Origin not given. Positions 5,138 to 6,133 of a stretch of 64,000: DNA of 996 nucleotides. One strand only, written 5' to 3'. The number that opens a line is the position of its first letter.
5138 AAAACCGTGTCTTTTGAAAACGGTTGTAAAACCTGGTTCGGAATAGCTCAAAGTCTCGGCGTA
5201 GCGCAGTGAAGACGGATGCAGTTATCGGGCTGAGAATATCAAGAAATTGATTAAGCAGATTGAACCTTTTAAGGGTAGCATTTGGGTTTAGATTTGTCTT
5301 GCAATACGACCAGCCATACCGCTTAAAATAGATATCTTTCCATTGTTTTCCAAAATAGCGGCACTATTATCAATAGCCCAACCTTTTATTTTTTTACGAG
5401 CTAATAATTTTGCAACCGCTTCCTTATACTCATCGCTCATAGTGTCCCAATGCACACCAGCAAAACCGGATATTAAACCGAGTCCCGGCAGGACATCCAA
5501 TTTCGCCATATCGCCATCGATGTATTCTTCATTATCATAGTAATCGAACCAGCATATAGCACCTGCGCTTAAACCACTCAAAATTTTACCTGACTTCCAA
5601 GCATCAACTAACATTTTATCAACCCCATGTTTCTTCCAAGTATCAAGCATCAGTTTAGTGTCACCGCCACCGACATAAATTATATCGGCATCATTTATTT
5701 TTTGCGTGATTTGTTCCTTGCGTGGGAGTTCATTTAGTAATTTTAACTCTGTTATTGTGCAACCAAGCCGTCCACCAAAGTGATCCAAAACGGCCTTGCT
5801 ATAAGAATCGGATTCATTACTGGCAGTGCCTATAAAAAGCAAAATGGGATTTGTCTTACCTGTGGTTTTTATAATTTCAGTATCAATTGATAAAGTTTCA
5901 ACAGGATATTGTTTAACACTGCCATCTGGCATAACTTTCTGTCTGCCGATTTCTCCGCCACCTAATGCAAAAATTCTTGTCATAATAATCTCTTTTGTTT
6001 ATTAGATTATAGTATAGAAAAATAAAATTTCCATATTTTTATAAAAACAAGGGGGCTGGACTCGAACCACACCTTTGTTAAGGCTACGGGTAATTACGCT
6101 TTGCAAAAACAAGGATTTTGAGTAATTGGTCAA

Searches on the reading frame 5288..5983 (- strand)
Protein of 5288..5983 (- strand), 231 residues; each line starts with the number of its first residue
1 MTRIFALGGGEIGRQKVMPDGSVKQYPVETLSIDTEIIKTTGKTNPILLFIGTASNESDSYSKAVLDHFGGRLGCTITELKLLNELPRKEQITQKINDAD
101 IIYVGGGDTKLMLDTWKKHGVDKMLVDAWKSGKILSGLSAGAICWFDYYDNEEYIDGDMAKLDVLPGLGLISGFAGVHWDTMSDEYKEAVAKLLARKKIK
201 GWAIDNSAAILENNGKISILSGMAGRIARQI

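Call 3: search_protein_families(library=pfam, proteins=[window:5288-5983:-], max_evalue=0.01)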
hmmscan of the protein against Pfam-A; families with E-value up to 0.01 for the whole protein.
window:5288-5983:- (231 aa): 2 families
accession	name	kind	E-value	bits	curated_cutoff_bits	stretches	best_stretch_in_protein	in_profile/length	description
PF03575.23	Peptidase_S51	-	6.2e-37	127.7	23.9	1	31-219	16-205/206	Peptidase family S51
PF07685.20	GATase_3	-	0.002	18.2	27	1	93-211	34-151/196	CobB/CobQ-like glutamine amidotransferase domain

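Call 93: find_encoding_contigs(protein=window:5288-5983:-, flank=6000, max_places=10)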
Protein window:5288-5983:- (231 aa): 4 contigs read that carry it; 3 places shown.
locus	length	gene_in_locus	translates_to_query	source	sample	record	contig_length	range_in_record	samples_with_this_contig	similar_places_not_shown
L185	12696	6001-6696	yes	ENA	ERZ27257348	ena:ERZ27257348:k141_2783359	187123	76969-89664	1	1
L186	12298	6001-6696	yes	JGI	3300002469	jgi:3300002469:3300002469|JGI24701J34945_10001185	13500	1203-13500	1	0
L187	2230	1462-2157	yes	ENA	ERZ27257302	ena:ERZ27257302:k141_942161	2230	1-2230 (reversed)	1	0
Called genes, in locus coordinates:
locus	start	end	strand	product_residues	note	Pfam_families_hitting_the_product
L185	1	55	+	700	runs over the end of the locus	PF00270:DEAD, PF04851:ResIII, PF00271:Helicase_C, PF22590:Cas3-like_C_2 (faint), PF19833:RecG_dom3_C (weak)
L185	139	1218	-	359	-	-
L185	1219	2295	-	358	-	PF01180:DHO_dh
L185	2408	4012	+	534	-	PF00772:DnaB, PF13481:AAA_25, PF03796:DnaB_C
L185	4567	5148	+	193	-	-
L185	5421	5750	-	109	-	-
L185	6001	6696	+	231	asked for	PF03575:Peptidase_S51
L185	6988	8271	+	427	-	PF13173:AAA_14, PF13635:DUF4143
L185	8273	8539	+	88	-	-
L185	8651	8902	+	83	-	-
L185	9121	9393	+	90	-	-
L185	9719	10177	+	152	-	-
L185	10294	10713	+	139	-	PF01243:PNPOx_N, PF16242:Pyrid_ox_like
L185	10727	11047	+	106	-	-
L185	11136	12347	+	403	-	PF07690:MFS_1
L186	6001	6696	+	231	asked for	PF03575:Peptidase_S51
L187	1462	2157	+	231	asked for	PF03575:Peptidase_S51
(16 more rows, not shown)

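Call 107: search_protein_families(library=padloc, proteins=[window:5291-5983:-], max_evalue=0.001)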
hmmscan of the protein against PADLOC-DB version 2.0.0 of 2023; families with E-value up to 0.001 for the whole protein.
window:5291-5983:- (231 aa): 0 families
